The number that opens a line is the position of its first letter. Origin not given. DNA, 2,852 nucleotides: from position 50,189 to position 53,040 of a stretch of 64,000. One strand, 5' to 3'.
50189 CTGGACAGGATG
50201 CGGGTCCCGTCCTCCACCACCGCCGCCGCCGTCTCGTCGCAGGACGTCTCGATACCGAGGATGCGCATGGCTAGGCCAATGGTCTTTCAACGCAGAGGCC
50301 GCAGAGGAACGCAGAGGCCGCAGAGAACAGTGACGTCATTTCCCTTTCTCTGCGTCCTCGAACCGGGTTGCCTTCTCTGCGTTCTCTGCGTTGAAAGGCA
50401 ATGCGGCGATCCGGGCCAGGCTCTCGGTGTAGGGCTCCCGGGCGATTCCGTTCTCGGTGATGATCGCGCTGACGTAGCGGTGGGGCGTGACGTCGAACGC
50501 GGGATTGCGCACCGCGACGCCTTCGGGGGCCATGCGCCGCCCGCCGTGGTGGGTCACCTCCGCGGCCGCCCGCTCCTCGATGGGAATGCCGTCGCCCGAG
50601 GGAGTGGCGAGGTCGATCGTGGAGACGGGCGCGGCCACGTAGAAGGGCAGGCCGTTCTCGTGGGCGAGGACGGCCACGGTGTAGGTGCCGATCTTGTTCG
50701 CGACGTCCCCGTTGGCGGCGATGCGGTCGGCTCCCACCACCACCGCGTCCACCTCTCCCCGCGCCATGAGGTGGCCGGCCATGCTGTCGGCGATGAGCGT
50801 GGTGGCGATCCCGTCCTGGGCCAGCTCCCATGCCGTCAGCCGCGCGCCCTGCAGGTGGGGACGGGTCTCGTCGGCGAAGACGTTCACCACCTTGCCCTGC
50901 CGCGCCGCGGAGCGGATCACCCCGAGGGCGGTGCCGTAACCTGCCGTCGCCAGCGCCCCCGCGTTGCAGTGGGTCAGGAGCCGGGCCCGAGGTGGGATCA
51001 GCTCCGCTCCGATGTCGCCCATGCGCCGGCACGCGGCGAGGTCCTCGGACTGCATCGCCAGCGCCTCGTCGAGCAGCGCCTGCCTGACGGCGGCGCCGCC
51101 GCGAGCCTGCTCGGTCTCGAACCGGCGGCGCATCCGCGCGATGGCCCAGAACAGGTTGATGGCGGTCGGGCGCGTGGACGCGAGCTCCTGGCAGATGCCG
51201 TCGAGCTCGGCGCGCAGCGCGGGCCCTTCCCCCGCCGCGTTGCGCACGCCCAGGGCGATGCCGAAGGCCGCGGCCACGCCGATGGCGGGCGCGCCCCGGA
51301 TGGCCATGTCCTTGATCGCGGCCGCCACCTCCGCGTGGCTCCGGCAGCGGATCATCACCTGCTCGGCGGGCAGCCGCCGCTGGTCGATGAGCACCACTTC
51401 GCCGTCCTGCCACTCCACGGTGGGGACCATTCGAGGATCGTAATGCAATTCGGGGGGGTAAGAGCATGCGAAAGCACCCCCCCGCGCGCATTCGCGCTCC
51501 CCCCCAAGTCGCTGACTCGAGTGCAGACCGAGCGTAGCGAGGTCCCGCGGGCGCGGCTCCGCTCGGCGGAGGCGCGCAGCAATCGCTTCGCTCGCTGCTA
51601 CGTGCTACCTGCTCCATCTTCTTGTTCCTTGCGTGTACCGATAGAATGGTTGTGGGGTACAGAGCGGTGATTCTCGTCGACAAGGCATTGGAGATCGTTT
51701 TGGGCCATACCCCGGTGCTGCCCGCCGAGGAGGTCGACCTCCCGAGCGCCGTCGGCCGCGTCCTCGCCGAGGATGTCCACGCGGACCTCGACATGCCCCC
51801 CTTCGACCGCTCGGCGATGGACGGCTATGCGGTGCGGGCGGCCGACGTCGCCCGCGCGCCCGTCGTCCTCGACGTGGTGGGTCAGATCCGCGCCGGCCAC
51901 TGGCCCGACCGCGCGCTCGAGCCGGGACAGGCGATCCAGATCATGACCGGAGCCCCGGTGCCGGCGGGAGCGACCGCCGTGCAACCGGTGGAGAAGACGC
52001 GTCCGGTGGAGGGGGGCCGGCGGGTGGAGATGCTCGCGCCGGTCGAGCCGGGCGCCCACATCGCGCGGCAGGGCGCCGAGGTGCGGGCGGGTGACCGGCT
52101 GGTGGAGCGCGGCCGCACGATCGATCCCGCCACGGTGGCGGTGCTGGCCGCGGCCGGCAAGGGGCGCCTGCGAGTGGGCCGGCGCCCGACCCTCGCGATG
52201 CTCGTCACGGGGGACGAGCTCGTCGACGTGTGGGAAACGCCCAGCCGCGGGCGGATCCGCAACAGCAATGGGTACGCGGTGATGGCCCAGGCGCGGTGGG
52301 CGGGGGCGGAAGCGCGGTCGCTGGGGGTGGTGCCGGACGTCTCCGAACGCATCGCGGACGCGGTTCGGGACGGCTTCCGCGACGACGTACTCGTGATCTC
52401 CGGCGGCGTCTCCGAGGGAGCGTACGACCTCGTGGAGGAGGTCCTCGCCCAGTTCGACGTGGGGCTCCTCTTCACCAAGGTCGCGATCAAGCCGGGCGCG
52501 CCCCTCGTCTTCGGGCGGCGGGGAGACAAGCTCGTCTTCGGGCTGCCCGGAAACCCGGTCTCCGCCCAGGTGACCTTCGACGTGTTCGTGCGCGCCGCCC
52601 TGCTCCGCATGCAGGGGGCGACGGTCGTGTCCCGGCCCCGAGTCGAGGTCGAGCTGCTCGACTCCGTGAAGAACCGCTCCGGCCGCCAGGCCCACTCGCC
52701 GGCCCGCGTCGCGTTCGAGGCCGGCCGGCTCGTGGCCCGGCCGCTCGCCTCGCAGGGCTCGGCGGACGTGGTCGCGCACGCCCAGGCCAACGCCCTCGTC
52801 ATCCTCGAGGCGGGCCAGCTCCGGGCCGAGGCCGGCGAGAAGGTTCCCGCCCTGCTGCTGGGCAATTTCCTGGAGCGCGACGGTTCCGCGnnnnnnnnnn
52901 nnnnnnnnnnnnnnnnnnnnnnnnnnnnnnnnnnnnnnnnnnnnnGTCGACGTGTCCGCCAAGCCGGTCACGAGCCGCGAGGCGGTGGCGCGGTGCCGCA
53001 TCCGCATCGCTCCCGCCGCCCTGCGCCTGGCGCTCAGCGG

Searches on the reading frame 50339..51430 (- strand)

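Call 61: search_protein_families(library=pfam, proteins=[window:50339-51430:-], max_evalue=0.001)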
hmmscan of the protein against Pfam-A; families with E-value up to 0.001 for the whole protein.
window:50339-51430:- (364 aa): 1 family
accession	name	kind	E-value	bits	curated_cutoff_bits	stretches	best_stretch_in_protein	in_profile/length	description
PF01008.23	IF-2B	-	1.2e-85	287.6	22.4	1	44-330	2-278/280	Initiation factor 2 subunit family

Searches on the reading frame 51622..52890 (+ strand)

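Call 61: search_protein_families(library=pfam, proteins=[window:51622-52890:+], max_evalue=0.001)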
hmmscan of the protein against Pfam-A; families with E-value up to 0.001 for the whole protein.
window:51622-52890:+ (423 aa): 3 families
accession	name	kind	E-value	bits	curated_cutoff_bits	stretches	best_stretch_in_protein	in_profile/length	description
PF03453.22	MoeA_N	-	1.2e-46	158.8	30.8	1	19-179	3-160/160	MoeA N-terminal region (domain I and II)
PF00994.29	MoCF_biosynth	-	1.1e-28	100.2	26.6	1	192-327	1-142/144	Probable molybdopterin binding domain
PF03454.20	MoeA_C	-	6.7e-12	45.9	22.1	1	343-413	2-72/72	MoeA C-terminal region (domain IV)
